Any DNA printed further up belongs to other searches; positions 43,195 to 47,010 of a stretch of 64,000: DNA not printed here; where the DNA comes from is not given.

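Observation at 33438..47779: Copper/silver-type resistance island with an unusual split efflux layout and its own operator motif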

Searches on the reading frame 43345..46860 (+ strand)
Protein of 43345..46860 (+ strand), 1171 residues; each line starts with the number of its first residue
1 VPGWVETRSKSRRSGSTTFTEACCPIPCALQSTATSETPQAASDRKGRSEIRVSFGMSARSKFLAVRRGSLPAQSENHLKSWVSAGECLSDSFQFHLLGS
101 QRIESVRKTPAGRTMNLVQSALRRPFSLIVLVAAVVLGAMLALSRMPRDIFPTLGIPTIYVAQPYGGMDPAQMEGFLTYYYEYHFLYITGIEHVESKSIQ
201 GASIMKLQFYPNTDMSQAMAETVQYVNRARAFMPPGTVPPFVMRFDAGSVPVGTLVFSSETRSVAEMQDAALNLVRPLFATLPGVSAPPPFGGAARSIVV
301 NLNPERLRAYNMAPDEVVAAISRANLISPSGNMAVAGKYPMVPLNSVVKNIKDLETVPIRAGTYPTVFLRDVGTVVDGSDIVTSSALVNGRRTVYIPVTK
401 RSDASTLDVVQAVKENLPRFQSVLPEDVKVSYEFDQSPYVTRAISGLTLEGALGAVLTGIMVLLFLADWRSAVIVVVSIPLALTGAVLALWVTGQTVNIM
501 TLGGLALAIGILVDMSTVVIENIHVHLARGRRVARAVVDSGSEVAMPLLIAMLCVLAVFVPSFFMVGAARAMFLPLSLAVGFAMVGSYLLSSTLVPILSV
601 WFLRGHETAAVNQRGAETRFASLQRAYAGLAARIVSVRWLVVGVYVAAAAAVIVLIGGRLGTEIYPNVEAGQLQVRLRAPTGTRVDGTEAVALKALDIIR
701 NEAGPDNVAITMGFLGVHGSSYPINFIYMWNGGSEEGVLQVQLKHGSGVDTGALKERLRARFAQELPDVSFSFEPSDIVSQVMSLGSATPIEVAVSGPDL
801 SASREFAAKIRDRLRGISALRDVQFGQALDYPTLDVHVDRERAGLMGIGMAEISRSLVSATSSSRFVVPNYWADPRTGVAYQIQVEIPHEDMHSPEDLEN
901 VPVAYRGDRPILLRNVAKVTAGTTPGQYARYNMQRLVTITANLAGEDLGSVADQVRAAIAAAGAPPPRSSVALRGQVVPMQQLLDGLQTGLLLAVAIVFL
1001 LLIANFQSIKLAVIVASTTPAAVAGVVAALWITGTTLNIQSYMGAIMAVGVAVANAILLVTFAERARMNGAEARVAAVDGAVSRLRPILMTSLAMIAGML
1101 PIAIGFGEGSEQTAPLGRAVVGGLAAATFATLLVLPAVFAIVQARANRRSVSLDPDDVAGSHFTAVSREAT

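Call 4: search_protein_families(library=pfam, proteins=[window:43345-46860:+], max_evalue=0.01)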
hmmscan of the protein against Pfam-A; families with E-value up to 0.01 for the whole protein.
window:43345-46860:+ (1171 aa): 1 family
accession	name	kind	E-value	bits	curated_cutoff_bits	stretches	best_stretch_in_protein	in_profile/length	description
PF00873.25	ACR_tran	-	2.9e-191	638.2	28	1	118-1142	2-1020/1021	AcrB/AcrD/AcrF family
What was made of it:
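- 43687..46860 (+): RND inner-membrane pump of an orphan clade, neither Cus/Czc-type nor a typical multidrug type. ACR_tran, 638 bits (call 4).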

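Call 10: search_protein_families(library=ncbifam, proteins=[window:43687-46860:+], max_evalue=0.001)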
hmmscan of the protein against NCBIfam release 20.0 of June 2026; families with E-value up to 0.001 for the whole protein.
window:43687-46860:+ (1057 aa): 13 families
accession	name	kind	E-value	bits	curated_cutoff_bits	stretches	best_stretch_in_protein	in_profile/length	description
NF033617.1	RND_permease_2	subfamily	4.4e-156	521.5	1250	1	7-1029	4-1008/1009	multidrug efflux RND transporter permease subunit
TIGR00914.1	2A0601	subfamily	4.9e-121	405.3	701.45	1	5-1038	7-1045/1051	CusA/CzcA family heavy metal efflux RND transporter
NF000282.2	RND_permease_1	subfamily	1.8e-120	403.6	1250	1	9-1029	6-1028/1029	multidrug efflux RND transporter permease subunit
TIGR00915.1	2A0602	subfamily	4.5e-100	336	940.35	1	9-1037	7-1037/1050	efflux RND transporter permease subunit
NF007133.0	PRK09579.1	equivalog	1.1e-94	317.9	1763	1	1-1036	1-1010/1017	multidrug efflux RND transporter permease subunit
NF007905.0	PRK10614.1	equivalog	4.6e-94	315.9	1774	1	7-1033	7-1013/1025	multidrug efflux RND transporter permease subunit MdtC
NF007798.0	PRK10503.1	equivalog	8.3e-85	285.2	1584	1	9-1031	18-1025/1040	MdtB/MuxB family multidrug efflux RND transporter permease subunit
NF007842.1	PRK10555.1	equivalog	2.3e-66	224.4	1854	1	9-1032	7-1030/1036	multidrug efflux RND transporter permease AcrD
NF007131.0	PRK09577.1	equivalog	3.2e-62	210.5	1768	1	9-1030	7-1024/1045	multidrug efflux RND transporter permease subunit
NF000037.1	RND_perm_OqxB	exception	1.4e-54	185.3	2200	1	7-1035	7-1041/1050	multidrug efflux RND transporter permease subunit OqxB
NF011706.2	PRK15127.1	equivalog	6e-53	180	2150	1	10-1039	8-1040/1049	multidrug efflux RND transporter permease subunit AcrB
TIGR00921.1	2A067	subfamily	9.7e-05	20.6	351.9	1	867-1044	188-362/733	hydrophobe/amphiphile efflux-3 (HAE3) family transporter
TIGR03480.1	HpnN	hypoth_equivalog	0.00062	17.8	751.85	1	866-1038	264-433/862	hopanoid biosynthesis associated RND transporter like protein HpnN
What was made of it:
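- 43687..46860 (+): It falls below the cut-offs of NF033617 (521 vs 1250) and TIGR00914 (405 vs 701) (call 10).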

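Call 15: find_related_loci(query=window:43687-46860:+, collection=genome_contigs, flank=10000)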
Query window:43687-46860:+ (1057 aa) in genome_contigs; peptide patterns used: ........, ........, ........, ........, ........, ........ (x = any residue, [..] = any of these).
599 stretches matched a pattern (row limit reached: there are more); 583 encode a relative of the query (tblastn E <= 1e-3); the best 80 are kept; 80 distinct loci.
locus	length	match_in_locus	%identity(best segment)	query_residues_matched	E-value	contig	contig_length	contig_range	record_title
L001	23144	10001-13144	85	1-1043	0e+0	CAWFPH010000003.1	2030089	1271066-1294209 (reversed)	MAG: uncultured Gammaproteobacteria bacterium isolate MFD05442.bin.1.18 genome assembly, contig: contig_3699, whole geno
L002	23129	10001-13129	74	1-1043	0e+0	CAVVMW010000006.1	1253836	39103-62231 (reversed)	MAG: uncultured bacterium isolate MFD03726.bin.2.170 genome assembly, contig: contig_25505, whole genome shotgun sequenc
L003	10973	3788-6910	74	1-1043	0e+0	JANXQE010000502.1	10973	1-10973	MAG: Limisphaerales bacterium isolate GL140_4_concoct_305_sub GL140_4_k141_642065, whole genome shotgun sequence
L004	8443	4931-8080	74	1-1049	0e+0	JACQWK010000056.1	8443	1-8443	MAG: Verrucomicrobia bacterium isolate NC_groundwater_1487_Ag_S-0.65um_59_29 S_p65_S5_coassembly_k141_324309, whole geno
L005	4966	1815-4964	73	1-1050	0e+0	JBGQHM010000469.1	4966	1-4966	MAG: Candidatus Binatia bacterium isolate OBJ2_061818_070_72 k141_1714283_length_4966_cov_14.4582, whole genome shotgun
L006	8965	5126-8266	72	1-1047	0e+0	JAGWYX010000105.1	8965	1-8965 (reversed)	MAG: Verrucomicrobia bacterium isolate REEB50 contig-150_10136, whole genome shotgun sequence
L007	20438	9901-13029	89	1-1043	0e+0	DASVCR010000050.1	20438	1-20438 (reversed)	MAG TPA_asm: Gammaproteobacteria bacterium isolate SMAG_U2011 k141_1532929, whole genome shotgun sequence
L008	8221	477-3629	73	1-1043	0e+0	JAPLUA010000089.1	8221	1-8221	MAG: Verrucomicrobia bacterium isolate LacPavin_0818_WC55_MAG_63_9 LacPavin_0818_WC55_scaffold_505307, whole genome shot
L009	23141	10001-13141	71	1-1048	0e+0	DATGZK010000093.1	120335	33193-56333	MAG TPA_asm: Myxococcota bacterium isolate SMAG_U10661 k141_1182463, whole genome shotgun sequence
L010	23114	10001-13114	69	1-1043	0e+0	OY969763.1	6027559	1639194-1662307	MAG: uncultured Verrucomicrobiae bacterium isolate MFD04967.bin.c.2 genome assembly, chromosome: 1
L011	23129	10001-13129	72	1-1043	0e+0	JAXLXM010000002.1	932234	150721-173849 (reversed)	MAG: Candidatus Binatia bacterium isolate STL-DESB1 C1.37.fa-2, whole genome shotgun sequence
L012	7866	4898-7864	75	1-1043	0e+0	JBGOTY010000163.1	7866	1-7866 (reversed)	MAG: Verrucomicrobiia bacterium isolate OBJ_0618_7090110_151 k141_2257669_length_7866_cov_13.0000, whole genome shotgun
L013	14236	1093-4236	67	1-1051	0e+0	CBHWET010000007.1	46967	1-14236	MAG TPA_asm: uncultured bacterium isolate ERR14722429_binner12_Refined_101 genome assembly, contig: ERZ27336827.288, who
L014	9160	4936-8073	68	1-1052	0e+0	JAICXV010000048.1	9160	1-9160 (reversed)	MAG: Verrucomicrobiia bacterium isolate LS_FP_2_bin.140 k141_1060133_length_9160_cov_7.0000, whole genome shotgun sequen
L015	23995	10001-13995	66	1-1049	0e+0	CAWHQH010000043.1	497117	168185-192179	MAG: Terriglobia bacterium isolate MFD08416.bin.2.48 genome assembly, contig: contig_7866, whole genome shotgun sequence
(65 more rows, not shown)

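Call 21: search_solved_structures(query=window:43687-46860:+, max_evalue=1e-10)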
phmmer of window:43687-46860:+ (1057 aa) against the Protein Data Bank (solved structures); distinct sequences matched with E-value up to 1e-10: 80 (the best 60 are shown).
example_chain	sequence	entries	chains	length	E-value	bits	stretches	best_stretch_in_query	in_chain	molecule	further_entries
4k0e_A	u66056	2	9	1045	1.1e-80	275.4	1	14-1035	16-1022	Heavy metal cation tricomponent efflux pump ZneA(CzcA-like)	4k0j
9lyq_B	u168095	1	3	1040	9.5e-77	262.3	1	8-1028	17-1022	Multidrug resistance protein MdtB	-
4dop_A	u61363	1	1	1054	1.6e-75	258.3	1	15-1030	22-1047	Cation efflux system protein CusA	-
3t51_A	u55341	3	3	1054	2.6e-75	257.6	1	15-1030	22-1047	Cation efflux system protein CusA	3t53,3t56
3k07_A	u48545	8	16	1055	2.6e-75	257.6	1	15-1030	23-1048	Cation efflux system protein cusA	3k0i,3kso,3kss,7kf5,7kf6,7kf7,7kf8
3ne5_A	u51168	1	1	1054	2.9e-75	257.4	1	15-1030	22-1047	Cation efflux system protein cusA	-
4dnr_A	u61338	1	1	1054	3.9e-75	257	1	15-1030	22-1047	Cation efflux system protein CusA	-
4dnt_A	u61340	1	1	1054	4.7e-74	253.4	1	15-1030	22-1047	Cation efflux system protein CusA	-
8yr0_A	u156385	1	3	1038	1.2e-68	235.5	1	8-1030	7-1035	Cation/multidrug efflux pump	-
4mt1_A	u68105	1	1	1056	6.5e-67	229.8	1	10-1029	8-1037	Drug efflux protein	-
7wls_A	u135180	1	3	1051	1.3e-66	228.8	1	9-1031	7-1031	Efflux pump membrane transporter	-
8deu_A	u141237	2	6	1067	3.9e-65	223.9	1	10-1029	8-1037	Efflux pump membrane transporter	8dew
6vkt_A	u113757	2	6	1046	7.8e-65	222.9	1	10-1029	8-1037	Efflux pump membrane transporter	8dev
6vks_A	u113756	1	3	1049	8.8e-65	222.7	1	10-1029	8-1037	Efflux pump membrane transporter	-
8zxs_A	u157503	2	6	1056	3.1e-64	220.9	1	8-1036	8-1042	Efflux pump membrane transporter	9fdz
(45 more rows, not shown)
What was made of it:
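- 43687..46860 (+): Its PDB matches are about equal: ZneA 275, MdtB 262, CusA 258 bits (call 21).
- The pump's best family model is a multidrug RND model, and it is as close to MdtB as to CusA or ZneA (calls 10, 21).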
